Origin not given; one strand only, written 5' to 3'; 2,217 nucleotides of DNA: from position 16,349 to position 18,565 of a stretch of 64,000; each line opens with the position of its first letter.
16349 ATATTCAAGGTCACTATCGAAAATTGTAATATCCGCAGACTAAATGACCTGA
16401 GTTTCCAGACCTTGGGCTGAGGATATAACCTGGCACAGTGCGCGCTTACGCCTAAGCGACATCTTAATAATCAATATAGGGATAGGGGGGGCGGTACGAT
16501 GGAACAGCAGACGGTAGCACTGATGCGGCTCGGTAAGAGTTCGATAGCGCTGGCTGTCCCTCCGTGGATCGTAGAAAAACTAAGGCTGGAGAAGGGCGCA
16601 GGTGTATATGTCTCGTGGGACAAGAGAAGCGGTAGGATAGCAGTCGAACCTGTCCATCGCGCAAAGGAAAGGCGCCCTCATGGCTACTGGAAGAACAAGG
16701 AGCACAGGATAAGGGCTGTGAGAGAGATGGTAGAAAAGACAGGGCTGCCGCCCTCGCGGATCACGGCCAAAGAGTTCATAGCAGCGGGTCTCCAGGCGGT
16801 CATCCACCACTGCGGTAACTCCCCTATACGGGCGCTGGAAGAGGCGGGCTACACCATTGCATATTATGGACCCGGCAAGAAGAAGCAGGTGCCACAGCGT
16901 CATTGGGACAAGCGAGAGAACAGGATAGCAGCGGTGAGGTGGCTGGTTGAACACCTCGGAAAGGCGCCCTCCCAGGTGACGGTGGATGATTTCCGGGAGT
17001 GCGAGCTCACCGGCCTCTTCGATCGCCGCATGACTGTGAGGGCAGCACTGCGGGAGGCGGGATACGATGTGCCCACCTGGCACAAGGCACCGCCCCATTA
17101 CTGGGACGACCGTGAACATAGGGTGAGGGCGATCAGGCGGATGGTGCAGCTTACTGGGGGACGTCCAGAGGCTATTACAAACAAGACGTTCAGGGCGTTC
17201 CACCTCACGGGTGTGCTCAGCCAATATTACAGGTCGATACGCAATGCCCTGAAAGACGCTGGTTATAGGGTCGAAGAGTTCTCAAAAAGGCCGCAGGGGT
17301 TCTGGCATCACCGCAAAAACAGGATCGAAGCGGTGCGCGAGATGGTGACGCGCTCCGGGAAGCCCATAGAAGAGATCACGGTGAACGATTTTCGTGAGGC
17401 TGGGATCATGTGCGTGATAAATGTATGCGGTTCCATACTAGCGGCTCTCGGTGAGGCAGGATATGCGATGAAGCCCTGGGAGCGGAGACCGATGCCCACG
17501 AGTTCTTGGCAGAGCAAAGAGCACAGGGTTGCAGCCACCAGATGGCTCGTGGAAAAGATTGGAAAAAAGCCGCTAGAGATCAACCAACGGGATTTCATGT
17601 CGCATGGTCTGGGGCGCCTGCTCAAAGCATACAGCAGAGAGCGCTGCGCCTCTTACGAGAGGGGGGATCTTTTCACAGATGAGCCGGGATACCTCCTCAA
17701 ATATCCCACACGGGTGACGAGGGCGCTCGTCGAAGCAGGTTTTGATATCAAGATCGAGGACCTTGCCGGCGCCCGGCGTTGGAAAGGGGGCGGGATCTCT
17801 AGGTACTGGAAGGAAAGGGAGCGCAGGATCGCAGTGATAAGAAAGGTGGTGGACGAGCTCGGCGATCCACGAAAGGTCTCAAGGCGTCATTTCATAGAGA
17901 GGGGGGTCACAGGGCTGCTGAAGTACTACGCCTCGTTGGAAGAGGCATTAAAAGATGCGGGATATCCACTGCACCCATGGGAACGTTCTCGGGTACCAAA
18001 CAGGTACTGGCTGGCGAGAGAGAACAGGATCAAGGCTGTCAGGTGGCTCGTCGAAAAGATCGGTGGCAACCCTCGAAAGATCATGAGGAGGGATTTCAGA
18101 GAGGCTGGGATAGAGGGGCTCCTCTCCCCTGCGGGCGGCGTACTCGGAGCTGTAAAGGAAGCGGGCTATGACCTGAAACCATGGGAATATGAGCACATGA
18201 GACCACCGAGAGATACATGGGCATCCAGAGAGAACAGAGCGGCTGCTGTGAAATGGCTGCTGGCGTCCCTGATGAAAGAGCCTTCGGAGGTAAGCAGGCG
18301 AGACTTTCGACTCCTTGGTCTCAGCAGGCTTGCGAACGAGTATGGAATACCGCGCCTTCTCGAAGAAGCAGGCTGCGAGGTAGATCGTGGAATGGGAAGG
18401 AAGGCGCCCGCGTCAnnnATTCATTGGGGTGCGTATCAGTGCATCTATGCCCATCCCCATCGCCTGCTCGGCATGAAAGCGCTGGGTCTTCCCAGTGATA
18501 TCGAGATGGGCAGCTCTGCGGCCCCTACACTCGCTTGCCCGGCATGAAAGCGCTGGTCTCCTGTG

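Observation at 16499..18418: AbrB-like DNA-binding domain fused to eight tandem copies of an uncharacterised ~66-aa domain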

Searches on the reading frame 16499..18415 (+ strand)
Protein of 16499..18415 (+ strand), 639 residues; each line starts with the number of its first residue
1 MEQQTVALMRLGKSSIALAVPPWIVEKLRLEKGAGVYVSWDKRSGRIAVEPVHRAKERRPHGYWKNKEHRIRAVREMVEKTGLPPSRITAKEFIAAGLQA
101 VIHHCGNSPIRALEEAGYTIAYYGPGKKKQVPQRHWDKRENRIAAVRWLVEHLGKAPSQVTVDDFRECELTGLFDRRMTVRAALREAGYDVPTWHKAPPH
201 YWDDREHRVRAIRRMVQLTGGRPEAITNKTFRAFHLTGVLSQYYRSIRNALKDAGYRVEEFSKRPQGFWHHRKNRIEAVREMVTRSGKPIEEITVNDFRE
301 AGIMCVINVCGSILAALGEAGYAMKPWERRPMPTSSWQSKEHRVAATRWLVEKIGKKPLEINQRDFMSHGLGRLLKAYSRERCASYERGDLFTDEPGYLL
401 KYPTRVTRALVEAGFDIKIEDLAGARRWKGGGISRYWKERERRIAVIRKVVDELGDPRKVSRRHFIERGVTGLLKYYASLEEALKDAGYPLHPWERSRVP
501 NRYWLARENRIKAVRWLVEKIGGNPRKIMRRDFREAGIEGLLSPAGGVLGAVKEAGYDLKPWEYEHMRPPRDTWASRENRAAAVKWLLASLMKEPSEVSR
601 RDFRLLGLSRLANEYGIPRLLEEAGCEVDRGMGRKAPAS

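Call 4: search_protein_families(library=pfam, proteins=[window:16499-18415:+], max_evalue=10)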
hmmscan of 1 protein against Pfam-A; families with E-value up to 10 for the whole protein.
window:16499-18415:+ (639 aa): 12 families
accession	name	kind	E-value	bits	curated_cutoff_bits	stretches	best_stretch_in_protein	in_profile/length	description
PF18780.6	HNH_repeat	-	3.4e-07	30.9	26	1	139-189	3-53/54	Homing endonuclease associated repeat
PF14407.11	Frankia_peptide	-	1.9e-06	28.5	48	0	551-567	26-42/63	Ribosomally synthesized peptide prototyped by Frankia Franean1_4349.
PF24396.1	DUF7541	-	0.00044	20.5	28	1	302-328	40-66/120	Family of unknown function (DUF7541)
PF03469.19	XH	-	0.0012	19.3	22.2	1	98-155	67-123/131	XH domain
PF03698.18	UPF0180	-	0.0016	19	25.4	0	246-263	11-28/77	Uncharacterised protein family (UPF0180)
PF13637.12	Ank_4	-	0.035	14.9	22.7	0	504-520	3-19/50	Ankyrin repeats (many copies)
PF01498.24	HTH_Tnp_Tc3_2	-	0.052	14.3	31.5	0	246-277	34-65/72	Transposase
PF06595.17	BDV_P24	-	0.091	13.1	27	0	494-540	23-68/202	Borna disease virus P24 protein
PF04315.17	EpmC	-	0.095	12.9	23.8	1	89-170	37-116/162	Elongation factor P hydroxylase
PF09365.15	DUF2461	-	0.15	12.4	22.8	1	267-299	109-142/208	Conserved hypothetical protein (DUF2461)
PF24473.1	CON_HrpB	-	0.18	12.1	27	1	202-214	10-22/35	ATP-dependent RNA helicase HrpB, connector region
PF18458.6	XPB_DRD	-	4.9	7.6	26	0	242-259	37-54/57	Xeroderma pigmentosum group B helicase damage recognition domain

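Call 5: search_protein_families(library=ncbifam, proteins=[window:16499-18415:+], max_evalue=10)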
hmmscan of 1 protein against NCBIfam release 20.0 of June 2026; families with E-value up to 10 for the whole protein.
window:16499-18415:+ (639 aa): 3 families
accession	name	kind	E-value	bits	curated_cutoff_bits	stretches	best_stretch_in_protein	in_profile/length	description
NF002557.0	PRK02122.1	subfamily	1.5e-06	26.6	384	2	325-379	280-330/653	glucosamine-6-phosphate deaminase-like protein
TIGR03798.1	leader_Nif11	subfamily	0.026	14.8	32.3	0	406-424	32-50/68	Nif11-like leader peptide family RiPP precursor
NF010296.0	PRK13736.1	subfamily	0.027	13.5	251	0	500-542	177-217/245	F-type conjugal transfer protein TraK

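Call 9: find_homologous_proteins(query=window:16499-18415:+)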
Query window:16499-18415:+ (639 aa): 18 proteins with E <= 0.001 among 8000 candidates.
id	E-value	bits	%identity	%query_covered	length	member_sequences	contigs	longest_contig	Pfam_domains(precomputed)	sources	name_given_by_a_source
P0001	0.0e+0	1471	100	100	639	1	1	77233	PF14407.12,PF18780.7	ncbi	ncbi:MAG: hypothetical protein AB1665_00120 [Candidatus Thermoplasmatota archaeon]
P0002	4.0e-239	814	57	91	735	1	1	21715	PF14407.12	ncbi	ncbi:MAG: hypothetical protein AB1665_03040 [Candidatus Thermoplasmatota archaeon]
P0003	5.6e-198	678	49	89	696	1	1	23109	PF04014.24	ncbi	ncbi:MAG: AbrB/MazE/SpoVT family DNA-binding domain-containing protein [Candidatus Thermoplasmatota 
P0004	6.6e-185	635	50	87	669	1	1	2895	PF14407.12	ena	-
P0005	7.0e-173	595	36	90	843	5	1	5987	PF14407.12,PF13331.12,PF18780.7,PF25296.2,PF02016.22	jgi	-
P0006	1.6e-109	386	49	46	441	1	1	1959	-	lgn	-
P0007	1.0e-107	380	50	46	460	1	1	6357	-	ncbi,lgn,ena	-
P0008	8.6e-105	370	46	46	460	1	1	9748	-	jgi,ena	-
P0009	1.6e-104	369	36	76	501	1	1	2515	PF13331.12,PF18780.7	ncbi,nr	ncbi:MAG: hypothetical protein QMC80_09010 [Thermoplasmatales archaeon]|nr:hypothetical protein [The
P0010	1.9e-100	356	34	67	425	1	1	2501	PF09365.16,PF18780.7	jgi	jgi:hypothetical protein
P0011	9.2e-100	353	37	70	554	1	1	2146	PF14407.12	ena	-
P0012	1.2e-77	280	29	78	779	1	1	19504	PF00307.37,PF26257.1,PF13255.12,PF18780.7,PF26699.1,PF13637.13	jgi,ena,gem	-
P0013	5.5e-76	275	36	68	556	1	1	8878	PF17184.10,PF14407.12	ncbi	-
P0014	1.8e-68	250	39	56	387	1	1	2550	-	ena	-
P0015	1.3e-67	247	34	73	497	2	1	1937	-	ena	-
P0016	3.0e-58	216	32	69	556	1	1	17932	PF19479.6,PF18780.7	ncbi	-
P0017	6.7e-42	162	31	67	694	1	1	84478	-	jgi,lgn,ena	-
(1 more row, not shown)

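Call 26: find_encoding_contigs(protein=P0002, flank=6000, max_places=3)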
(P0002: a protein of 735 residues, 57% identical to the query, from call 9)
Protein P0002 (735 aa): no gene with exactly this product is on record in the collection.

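Call 27: find_encoding_contigs(protein=P0003, flank=6000, max_places=3)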
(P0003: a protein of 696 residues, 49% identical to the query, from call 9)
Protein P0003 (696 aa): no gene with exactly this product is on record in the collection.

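Call 28: find_encoding_contigs(protein=P0013, flank=6000, max_places=3)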
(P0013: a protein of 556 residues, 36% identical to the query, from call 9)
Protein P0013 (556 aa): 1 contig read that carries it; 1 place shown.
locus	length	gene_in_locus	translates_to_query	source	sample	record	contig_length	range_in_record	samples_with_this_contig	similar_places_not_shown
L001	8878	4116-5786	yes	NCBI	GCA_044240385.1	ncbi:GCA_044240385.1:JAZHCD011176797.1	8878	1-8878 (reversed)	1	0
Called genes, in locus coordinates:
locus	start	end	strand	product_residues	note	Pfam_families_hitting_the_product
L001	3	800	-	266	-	?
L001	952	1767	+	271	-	PF00270:DEAD, PF04851:ResIII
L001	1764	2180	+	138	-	PF00271:Helicase_C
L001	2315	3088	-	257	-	PF13518:HTH_28 (weak)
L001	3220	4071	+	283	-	-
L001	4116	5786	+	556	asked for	PF14407:Frankia_peptide (faint), PF17184:Rit1_C (faint)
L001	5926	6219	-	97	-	PF00352:TBP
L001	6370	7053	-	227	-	-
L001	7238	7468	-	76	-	-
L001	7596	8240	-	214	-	PF08241:Methyltransf_11, PF08242:Methyltransf_12 (weak), PF13649:Methyltransf_25, PF13847:Methyltransf_31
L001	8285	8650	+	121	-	PF07883:Cupin_2 (faint)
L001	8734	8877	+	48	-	?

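Call 30: find_encoding_contigs(protein=P0012, flank=6000, max_places=3)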
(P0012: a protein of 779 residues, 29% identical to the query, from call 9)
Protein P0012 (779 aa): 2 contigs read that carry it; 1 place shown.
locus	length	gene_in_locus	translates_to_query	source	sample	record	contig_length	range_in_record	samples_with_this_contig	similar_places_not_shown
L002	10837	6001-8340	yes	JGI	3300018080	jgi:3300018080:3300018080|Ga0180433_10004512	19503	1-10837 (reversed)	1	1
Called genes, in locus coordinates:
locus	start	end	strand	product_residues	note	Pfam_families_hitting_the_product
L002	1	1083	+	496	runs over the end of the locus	-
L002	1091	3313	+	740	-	PF03176:MMPL, PF00873:ACR_tran (faint), PF02460:Patched (faint), PF03176:MMPL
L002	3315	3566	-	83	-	-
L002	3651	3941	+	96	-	-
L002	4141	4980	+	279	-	PF00763:THF_DHG_CYH, PF02882:THF_DHG_CYH_C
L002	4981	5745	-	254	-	PF00733:Asn_synthase, PF02540:NAD_synthase (weak), PF24167:DUF7411, PF00733:Asn_synthase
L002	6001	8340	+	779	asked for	PF13255:DUF4046 (faint), PF13637:Ank_4 (faint), PF00307:CH (faint), PF26257:DUF8061 (faint), PF18780:HNH_repeat (faint), PF26699:DUF8235 (faint)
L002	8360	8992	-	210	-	-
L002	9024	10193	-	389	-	PF02778:tRNA_int_endo_N (faint), PF01974:tRNA_int_endo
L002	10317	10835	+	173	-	?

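Call 31: find_encoding_contigs(protein=P0017, flank=6000, max_places=3)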
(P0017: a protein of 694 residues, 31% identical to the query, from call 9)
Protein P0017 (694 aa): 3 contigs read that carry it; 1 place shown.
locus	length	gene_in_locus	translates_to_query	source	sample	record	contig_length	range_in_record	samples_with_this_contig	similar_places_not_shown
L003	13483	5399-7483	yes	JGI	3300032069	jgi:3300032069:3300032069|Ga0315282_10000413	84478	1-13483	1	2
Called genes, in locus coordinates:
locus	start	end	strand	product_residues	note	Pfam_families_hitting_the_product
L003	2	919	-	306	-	?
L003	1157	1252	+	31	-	-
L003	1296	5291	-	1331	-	-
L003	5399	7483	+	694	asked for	-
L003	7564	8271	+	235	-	PF10584:Proteasome_A_N, PF00227:Proteasome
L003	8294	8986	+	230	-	PF01172:SBDS_N, PF09377:SBDS_domain_II, PF20268:SBDS_C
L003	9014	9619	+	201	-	PF14382:ECR1_N (faint), PF22625:ECR1_N_2, PF15985:KH_6 (weak)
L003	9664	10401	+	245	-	PF01138:RNase_PH, PF03725:RNase_PH_C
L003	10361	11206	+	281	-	PF01138:RNase_PH, PF03725:RNase_PH_C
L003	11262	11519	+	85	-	PF01780:Ribosomal_L37ae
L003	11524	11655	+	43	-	PF03604:Zn_ribbon_RPAB4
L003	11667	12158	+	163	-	-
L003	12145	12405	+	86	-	PF09341:Pcc1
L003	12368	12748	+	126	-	PF01920:Prefoldin_2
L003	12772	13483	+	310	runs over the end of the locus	PF01368:DHH, PF02272:DHHA1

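Call 56: search_dna_similar(query=window:16499-18415:+, collection=phages, mode=protein, max_evalue=0.01, max_rows=15)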
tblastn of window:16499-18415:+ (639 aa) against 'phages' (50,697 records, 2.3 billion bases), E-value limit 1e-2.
No match.

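Call 84: find_related_loci(query=window:16499-18415:+, collection=viral_contigs, flank=4000)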
Query window:16499-18415:+ (639 aa) in viral_contigs; peptide patterns used: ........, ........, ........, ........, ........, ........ (x = any residue, [..] = any of these).
3 stretches matched a pattern; 2 encode a relative of the query (tblastn E <= 1e-3); 2 distinct loci.
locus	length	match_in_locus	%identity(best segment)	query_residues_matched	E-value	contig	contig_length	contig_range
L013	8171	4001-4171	34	60-118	4e-4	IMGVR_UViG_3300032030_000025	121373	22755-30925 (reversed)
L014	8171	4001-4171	34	60-118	4e-4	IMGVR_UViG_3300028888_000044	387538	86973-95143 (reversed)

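Call 86: search_protein_families(library=padloc, proteins=[window:16499-18415:+, P0013, P0012, P0003], max_evalue=0.01)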
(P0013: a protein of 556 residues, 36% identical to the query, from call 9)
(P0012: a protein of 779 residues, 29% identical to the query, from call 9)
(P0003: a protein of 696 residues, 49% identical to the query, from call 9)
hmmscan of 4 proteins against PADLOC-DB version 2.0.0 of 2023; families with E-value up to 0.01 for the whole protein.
window:16499-18415:+ (639 aa): 0 families

P0013 (556 aa): 1 family
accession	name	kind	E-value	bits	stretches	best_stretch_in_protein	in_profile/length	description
PDLC01072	Csx23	-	8.3e-05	20.8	0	11-70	62-121/143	Unknown function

P0012 (779 aa): 1 family
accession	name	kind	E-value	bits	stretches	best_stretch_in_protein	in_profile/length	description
PDLC01494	Csm4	-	0.00062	17.3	0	314-398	44-128/297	"CAS-III-A,CAS-III-D; effector_G5"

P0003 (696 aa): 0 families

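Call 87: search_protein_families(library=phrogs, proteins=[window:16499-18415:+, P0013, P0012, P0003], max_evalue=0.01)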
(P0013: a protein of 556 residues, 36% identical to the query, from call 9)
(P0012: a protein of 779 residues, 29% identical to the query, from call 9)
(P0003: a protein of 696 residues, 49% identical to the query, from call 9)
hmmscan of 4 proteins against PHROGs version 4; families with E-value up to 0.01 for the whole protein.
window:16499-18415:+ (639 aa): 1 family
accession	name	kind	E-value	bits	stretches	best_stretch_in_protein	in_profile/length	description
phrog_29992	-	unknown function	7.6e-05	23.5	0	480-494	14-28/70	-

P0013 (556 aa): 9 families
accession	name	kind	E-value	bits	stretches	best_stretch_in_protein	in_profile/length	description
phrog_31007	-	unknown function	3e-11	44.3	0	379-392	10-23/48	-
phrog_6385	-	unknown function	2.3e-05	25.4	0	59-76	2-19/48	-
phrog_12299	-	unknown function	0.00016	22.9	0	279-306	22-50/65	-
phrog_1161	-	connector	0.00022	22.5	0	364-393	16-45/106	head-tail adaptor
phrog_21321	-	unknown function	0.0011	20.1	0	55-107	35-91/104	-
phrog_38240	-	unknown function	0.0021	19.2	0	89-106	16-33/82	-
phrog_11731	-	unknown function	0.0043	17.8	0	349-380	161-192/205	-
phrog_27839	-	unknown function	0.0075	17.6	0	367-426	16-71/102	-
phrog_13740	-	unknown function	0.0097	17.1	0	365-391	37-63/68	-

P0012 (779 aa): 5 families
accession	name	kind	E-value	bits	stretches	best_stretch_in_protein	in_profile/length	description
phrog_34112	-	unknown function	3.1e-08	34.9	0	408-429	35-56/59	-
phrog_1934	-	unknown function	5.3e-05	24.1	0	420-452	89-121/144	-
phrog_21929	-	unknown function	5.7e-05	24.2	0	483-514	75-106/110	-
phrog_25081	-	unknown function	0.0012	19.9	0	495-514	27-46/75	-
phrog_4060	-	unknown function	0.0051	18.1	0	398-441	16-59/92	-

P0003 (696 aa): 1 family
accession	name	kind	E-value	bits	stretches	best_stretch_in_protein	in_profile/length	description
phrog_11004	-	unknown function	0.00028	22.1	0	109-123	38-52/76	-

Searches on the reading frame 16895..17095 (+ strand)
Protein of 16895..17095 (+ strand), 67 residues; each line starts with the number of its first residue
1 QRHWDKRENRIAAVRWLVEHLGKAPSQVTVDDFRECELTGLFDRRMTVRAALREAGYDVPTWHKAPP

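Call 7: search_protein_families(library=pfam, proteins=[window:16895-17095:+], max_evalue=1)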
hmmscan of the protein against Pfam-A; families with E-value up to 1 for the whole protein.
seq(67 aa): 2 families
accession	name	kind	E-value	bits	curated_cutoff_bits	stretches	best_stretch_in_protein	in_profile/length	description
PF18780.6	HNH_repeat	-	0.027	15.2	26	1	7-57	3-53/54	Homing endonuclease associated repeat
PF01498.24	HTH_Tnp_Tc3_2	-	0.074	13.8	31.5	0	44-58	31-45/72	Transposase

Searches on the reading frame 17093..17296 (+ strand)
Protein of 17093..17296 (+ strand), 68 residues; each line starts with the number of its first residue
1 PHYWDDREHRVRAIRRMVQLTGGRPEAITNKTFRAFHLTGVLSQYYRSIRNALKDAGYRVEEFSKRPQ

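Call 7: search_protein_families(library=pfam, proteins=[window:17093-17296:+], max_evalue=1)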
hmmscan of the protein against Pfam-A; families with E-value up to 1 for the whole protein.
seq(68 aa): 3 families
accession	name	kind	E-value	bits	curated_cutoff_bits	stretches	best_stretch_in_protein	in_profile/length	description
PF24473.1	CON_HrpB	-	0.052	13.8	27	1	4-16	10-22/35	ATP-dependent RNA helicase HrpB, connector region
PF25621.1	PhiKZ_gp244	-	0.087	13.4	27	1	30-65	45-80/116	Bacteriophage PhiKZ capsid decoration protein gp244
PF18458.6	XPB_DRD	-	0.16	12.3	26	1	44-61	37-54/57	Xeroderma pigmentosum group B helicase damage recognition domain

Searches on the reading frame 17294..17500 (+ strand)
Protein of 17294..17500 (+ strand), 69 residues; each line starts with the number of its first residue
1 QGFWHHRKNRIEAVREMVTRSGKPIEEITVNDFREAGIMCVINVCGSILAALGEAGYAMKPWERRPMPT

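Call 7: search_protein_families(library=pfam, proteins=[window:17294-17500:+], max_evalue=1)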
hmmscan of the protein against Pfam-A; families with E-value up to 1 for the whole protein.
seq(69 aa): 2 families
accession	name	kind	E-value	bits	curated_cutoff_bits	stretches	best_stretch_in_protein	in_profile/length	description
PF09365.15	DUF2461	-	0.065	13.6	22.8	1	2-35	109-143/208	Conserved hypothetical protein (DUF2461)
PF24396.1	DUF7541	-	0.15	12.3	28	1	36-63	39-66/120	Family of unknown function (DUF7541)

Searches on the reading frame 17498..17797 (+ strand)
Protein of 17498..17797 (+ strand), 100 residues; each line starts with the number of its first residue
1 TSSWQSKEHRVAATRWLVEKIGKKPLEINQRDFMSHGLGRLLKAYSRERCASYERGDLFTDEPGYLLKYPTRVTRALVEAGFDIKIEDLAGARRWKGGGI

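Call 7: search_protein_families(library=pfam, proteins=[window:17498-17797:+], max_evalue=1)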
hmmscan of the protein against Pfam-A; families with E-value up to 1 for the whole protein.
seq(100 aa): 1 family
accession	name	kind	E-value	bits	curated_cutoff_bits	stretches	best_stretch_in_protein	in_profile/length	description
PF12357.13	PLD_C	-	0.099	12.9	27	1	52-75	26-48/72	Phospholipase D C terminal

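Call 52: find_related_loci(query=A4, collection=genome_contigs, flank=6000)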
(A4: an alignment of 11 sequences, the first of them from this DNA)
Query A4 (81 aa) in genome_contigs; peptide patterns used: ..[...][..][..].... (x = any residue, [..] = any of these).
17 stretches matched a pattern; 2 encode a relative of the query (tblastn E <= 1e-3); 2 distinct loci.
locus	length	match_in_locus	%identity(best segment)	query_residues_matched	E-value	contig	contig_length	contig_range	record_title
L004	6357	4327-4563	62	1-79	1e-33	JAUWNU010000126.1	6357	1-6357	MAG: Methanomassiliicoccales archaeon isolate CSMAG_2432 CSMAG_2432_k141_595633_length_6357_cov_12.9633, whole genome sh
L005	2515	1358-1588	51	1-77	5e-25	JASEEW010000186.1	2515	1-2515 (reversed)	MAG: Thermoplasmatales archaeon isolate Yes46-08 NODE_5949_length_2515_cov_0.199089, whole genome shotgun sequence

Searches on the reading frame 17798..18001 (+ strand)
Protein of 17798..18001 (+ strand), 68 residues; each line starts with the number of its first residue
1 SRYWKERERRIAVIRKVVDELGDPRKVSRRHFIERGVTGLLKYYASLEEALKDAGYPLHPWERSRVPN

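Call 7: search_protein_families(library=pfam, proteins=[window:17798-18001:+], max_evalue=1)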
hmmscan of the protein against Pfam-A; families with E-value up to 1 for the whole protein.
seq(68 aa): 1 family
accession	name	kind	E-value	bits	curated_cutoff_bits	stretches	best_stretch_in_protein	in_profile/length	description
PF22564.2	HAAS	-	0.14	13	27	1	10-29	38-54/55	HAAS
